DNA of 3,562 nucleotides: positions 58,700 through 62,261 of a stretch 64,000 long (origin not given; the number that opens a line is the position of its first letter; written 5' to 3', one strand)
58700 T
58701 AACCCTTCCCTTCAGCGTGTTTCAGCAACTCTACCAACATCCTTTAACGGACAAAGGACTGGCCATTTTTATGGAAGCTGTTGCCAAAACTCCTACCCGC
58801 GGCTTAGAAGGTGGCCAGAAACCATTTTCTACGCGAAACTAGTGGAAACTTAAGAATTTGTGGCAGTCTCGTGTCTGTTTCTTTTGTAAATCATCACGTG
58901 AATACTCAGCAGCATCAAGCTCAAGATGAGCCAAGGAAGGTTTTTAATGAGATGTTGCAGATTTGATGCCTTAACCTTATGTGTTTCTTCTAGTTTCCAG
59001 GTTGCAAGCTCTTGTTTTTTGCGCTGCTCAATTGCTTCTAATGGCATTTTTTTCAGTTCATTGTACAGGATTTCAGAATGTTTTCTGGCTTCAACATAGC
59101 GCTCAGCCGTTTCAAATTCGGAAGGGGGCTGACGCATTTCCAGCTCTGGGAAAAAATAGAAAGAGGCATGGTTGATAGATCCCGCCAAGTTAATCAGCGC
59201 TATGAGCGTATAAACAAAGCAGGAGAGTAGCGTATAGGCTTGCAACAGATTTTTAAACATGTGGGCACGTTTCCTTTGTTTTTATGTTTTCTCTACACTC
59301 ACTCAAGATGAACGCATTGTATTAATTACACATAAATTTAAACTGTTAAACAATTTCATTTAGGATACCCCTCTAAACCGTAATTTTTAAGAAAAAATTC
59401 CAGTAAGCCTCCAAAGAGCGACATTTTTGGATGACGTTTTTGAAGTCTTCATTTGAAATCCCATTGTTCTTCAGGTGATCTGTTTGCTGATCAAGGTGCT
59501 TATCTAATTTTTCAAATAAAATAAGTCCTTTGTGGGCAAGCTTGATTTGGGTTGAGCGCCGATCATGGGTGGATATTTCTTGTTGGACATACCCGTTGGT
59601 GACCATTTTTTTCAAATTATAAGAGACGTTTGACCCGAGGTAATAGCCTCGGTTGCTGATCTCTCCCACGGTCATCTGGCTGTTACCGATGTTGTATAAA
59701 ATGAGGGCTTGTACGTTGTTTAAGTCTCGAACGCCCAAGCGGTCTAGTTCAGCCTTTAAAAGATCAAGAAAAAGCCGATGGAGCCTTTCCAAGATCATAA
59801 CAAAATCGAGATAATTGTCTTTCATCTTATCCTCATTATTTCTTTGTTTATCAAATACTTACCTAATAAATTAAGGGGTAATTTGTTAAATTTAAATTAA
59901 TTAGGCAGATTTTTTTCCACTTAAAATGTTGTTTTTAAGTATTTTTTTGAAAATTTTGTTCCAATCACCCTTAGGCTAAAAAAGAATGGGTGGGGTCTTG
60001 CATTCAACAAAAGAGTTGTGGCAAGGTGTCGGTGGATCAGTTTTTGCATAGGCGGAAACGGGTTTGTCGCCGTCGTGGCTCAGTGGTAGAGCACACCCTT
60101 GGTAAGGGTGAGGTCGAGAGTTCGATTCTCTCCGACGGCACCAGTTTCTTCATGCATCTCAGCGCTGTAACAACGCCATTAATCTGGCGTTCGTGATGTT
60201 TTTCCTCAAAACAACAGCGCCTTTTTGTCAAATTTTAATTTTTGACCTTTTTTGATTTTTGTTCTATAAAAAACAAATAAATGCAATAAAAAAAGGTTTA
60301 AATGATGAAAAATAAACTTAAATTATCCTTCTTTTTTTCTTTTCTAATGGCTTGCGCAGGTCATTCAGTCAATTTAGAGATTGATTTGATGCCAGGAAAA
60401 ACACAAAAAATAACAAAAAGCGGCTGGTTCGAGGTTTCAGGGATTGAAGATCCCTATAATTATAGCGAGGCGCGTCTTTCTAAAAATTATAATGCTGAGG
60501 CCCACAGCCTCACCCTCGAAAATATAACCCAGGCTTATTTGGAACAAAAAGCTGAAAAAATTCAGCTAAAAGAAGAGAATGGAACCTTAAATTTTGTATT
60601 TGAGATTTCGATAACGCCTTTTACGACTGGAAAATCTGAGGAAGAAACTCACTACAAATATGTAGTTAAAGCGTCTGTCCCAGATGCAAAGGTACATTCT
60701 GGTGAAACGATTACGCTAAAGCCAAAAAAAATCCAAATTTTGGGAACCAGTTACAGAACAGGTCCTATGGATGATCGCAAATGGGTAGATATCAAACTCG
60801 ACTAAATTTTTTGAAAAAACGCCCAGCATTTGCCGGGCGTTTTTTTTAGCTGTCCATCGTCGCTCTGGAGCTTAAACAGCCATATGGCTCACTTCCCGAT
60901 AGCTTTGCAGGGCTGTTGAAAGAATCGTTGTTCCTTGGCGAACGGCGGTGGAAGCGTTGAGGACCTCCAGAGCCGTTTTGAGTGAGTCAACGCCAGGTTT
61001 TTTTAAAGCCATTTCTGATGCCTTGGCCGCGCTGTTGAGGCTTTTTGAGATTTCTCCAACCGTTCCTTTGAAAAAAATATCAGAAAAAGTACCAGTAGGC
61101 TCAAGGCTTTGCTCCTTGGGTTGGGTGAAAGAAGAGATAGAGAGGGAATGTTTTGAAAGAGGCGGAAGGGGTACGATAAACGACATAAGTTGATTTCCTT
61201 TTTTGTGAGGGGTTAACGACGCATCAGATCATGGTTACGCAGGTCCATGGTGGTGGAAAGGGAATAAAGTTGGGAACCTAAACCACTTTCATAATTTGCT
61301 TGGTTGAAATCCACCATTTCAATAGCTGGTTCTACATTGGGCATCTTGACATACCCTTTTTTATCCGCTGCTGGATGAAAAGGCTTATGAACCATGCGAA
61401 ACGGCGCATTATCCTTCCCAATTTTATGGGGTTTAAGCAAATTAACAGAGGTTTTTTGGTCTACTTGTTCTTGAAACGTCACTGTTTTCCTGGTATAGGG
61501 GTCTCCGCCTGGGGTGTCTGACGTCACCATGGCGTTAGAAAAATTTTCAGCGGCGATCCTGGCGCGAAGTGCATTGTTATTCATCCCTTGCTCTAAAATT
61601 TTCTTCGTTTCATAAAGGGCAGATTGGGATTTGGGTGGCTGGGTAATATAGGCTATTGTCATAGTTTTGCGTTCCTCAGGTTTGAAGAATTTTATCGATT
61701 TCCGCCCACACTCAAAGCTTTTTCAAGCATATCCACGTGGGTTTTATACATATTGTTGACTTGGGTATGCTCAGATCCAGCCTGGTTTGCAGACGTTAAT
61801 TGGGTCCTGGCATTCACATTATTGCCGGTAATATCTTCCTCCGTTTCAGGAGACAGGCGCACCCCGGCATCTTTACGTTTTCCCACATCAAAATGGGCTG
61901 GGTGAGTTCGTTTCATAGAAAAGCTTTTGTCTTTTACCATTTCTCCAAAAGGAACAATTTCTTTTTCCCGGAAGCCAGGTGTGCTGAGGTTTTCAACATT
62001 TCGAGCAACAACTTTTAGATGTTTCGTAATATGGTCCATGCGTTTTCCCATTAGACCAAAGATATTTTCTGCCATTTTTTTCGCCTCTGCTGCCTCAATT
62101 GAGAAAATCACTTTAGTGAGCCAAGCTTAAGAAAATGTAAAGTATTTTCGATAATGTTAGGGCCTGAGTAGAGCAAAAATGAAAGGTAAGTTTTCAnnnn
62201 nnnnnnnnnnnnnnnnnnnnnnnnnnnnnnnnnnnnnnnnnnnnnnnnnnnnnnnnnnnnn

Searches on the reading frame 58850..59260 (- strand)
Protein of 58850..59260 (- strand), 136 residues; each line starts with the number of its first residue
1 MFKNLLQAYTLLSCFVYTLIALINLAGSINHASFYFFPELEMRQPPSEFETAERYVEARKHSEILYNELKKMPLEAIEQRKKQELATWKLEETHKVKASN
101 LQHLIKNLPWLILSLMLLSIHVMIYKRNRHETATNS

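Call 3: search_protein_families(library=pfam, proteins=[window:58850-59260:-], max_evalue=1)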
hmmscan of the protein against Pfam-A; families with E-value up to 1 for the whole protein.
window:58850-59260:- (136 aa): 2 families
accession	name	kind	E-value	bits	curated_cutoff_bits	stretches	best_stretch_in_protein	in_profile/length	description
PF19893.4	DUF6366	-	0.14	13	27.2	1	70-123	5-62/69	Family of unknown function (DUF6366)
PF04272.19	Phospholamban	-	0.24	11.3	25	1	99-124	26-51/52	Phospholamban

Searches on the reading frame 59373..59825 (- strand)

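Call 3: search_protein_families(library=pfam, proteins=[window:59373-59825:-], max_evalue=1)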
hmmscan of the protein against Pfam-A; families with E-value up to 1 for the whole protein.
window:59373-59825:- (150 aa): 7 families
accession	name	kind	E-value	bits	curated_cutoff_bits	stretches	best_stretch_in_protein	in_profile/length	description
PF12802.13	MarR_2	-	1.1e-11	45.2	27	1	34-91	2-61/61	MarR family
PF13463.12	HTH_27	-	2e-11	44.4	22.2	1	35-100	1-68/68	Winged helix DNA-binding domain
PF01047.28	MarR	-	3.6e-06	27.2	24.6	1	35-91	1-58/59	MarR family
PF13601.12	HTH_34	-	0.0012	19.4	27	1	54-112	18-77/80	Winged helix DNA-binding domain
PF21698.3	Spo16_C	-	0.0034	17.5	27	1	118-144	16-42/43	Spo16 protein, C-terminal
PF22381.2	Staph_reg_Sar_Rot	-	0.028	14.9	27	1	36-105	13-83/85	Transcriptional regulator SarA/Rot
PF01022.26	HTH_5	-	0.03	14.6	22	1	41-81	6-46/47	Bacterial regulatory protein, arsR family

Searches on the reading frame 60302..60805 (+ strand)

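Call 3: search_protein_families(library=pfam, proteins=[window:60302-60805:+], max_evalue=1)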
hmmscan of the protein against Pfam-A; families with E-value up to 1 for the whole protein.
window:60302-60805:+ (167 aa): 1 family
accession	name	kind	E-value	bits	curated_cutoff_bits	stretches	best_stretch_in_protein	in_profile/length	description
PF12824.13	MRP-L20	-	0.19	12.3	30.4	1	49-90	100-139/164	Mitochondrial ribosomal protein subunit L20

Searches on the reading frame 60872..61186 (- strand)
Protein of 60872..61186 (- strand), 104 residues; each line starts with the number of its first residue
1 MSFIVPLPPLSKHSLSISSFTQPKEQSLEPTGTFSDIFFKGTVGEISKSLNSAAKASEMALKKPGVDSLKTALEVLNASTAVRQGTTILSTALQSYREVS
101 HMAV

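Call 3: search_protein_families(library=pfam, proteins=[window:60872-61186:-], max_evalue=1)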
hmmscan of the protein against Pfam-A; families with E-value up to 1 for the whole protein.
window:60872-61186:- (104 aa): 1 family
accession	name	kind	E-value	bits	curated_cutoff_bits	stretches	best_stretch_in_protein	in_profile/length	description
PF02049.23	FliE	-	0.0003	21.3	22.4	1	22-104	8-89/89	Flagellar hook-basal body complex protein FliE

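Call 4: search_protein_families(library=ncbifam, proteins=[window:60872-61186:-], max_evalue=1)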
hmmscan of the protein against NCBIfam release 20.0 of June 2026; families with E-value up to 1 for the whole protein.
window:60872-61186:- (104 aa): 2 families
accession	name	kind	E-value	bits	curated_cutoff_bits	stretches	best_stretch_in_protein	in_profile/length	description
TIGR00205.2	fliE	equivalog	0.0034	17.6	30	1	38-104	4-71/71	flagellar hook-basal body complex protein FliE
NF040629.1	PGI_Meth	equivalog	0.039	13.1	350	1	17-80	296-359/396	glucose-6-phosphate isomerase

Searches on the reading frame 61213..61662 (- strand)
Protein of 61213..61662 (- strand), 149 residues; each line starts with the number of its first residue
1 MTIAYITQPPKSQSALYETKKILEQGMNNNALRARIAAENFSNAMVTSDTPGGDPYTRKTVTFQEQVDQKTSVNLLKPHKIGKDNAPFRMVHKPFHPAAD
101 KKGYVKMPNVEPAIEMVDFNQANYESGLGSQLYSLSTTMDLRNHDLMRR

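Call 3: search_protein_families(library=pfam, proteins=[window:61213-61662:-], max_evalue=1)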
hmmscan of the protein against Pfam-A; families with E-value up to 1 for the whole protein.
window:61213-61662:- (149 aa): 0 families

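Call 4: search_protein_families(library=ncbifam, proteins=[window:61213-61662:-], max_evalue=1)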
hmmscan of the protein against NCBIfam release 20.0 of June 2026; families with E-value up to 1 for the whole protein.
window:61213-61662:- (149 aa): 5 families
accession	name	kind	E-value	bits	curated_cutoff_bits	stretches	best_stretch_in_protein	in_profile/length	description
TIGR01395.1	FlgC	equivalog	5.6e-23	81.7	102.1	1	22-125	6-114/137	flagellar basal body rod protein FlgC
NF009275.1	PRK12632.1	equivalog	3.2e-16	59.9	170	1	19-149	7-130/130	flagellar basal body rod protein FlgC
TIGR01396.1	FlgB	equivalog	0.001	19.2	59.05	1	19-71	4-49/131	flagellar basal body rod protein FlgB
NF009266.0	PRK12623.1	equivalog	0.013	15.4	144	1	18-72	11-58/133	flagellar basal body rod protein FlgB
NF009267.0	PRK12624.1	equivalog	0.043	14.3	241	1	16-47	7-38/143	flagellar basal body rod protein FlgB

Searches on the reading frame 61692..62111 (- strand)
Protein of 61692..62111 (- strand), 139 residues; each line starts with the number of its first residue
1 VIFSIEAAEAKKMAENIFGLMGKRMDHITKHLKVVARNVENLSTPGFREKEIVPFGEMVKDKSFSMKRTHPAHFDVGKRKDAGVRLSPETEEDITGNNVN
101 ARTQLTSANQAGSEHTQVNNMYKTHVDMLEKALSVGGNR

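Call 3: search_protein_families(library=pfam, proteins=[window:61692-62111:-], max_evalue=1)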
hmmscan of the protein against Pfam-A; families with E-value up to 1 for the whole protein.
window:61692-62111:- (139 aa): 1 family
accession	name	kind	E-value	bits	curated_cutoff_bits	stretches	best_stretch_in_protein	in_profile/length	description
PF16005.11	MOEP19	-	0.22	11.9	30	1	12-43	22-52/86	KH-like RNA-binding domain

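Call 4: search_protein_families(library=ncbifam, proteins=[window:61692-62111:-], max_evalue=1)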
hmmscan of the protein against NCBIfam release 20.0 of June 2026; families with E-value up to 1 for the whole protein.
window:61692-62111:- (139 aa): 16 families
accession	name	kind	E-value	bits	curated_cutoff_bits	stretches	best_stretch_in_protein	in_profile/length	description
NF004653.1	PRK06003.1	equivalog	1.1e-13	51.7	153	1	16-129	5-120/126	flagellar basal body rod protein FlgB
NF009270.0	PRK12627.1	equivalog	2.2e-12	47.5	128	1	17-134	7-126/128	FlgB family protein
NF004654.1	PRK06004.1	equivalog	2.4e-08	35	142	1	23-133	4-124/126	flagellar basal body rod protein FlgB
TIGR01396.1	FlgB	equivalog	8.6e-08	32.5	59.05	1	15-133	2-130/131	flagellar basal body rod protein FlgB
NF009266.0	PRK12623.1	equivalog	6.4e-06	26.1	144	1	12-112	7-107/133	flagellar basal body rod protein FlgB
NF009332.0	PRK12690.1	equivalog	2.1e-05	23.9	288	1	23-71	10-62/239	flagellar hook-basal body complex protein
TIGR02490.1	flgF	equivalog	3.2e-05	23.6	178.5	1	24-73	7-55/218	flagellar basal-body rod protein FlgF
NF009264.0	PRK12621.1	equivalog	0.00024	21.5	163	1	11-75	2-70/136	flagellar basal body rod protein FlgB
NF009275.1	PRK12632.1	equivalog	0.00056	20.3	170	1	26-115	16-107/130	flagellar basal body rod protein FlgC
TIGR03506.1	FlgEFG_subfam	subfamily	0.0011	18.8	70.25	1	25-67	10-51/351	flagellar hook-basal body complex protein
NF009282.1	PRK12642.1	equivalog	0.003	16.9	242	1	28-63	15-49/239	flagellar basal-body rod protein FlgF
NF009263.0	PRK12620.1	equivalog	0.0032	17.5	158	1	16-89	7-85/133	flagellar basal body rod protein FlgB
NF005280.0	PRK06797.1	equivalog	0.012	16.2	106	1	20-68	7-53/135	flagellar basal body rod protein FlgB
NF009328.0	PRK12685.1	equivalog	0.012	16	169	1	15-70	6-60/116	flagellar basal body rod protein FlgB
NF009331.1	PRK12689.1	equivalog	0.024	13.8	347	1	28-59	15-45/252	flagellar basal-body rod protein FlgF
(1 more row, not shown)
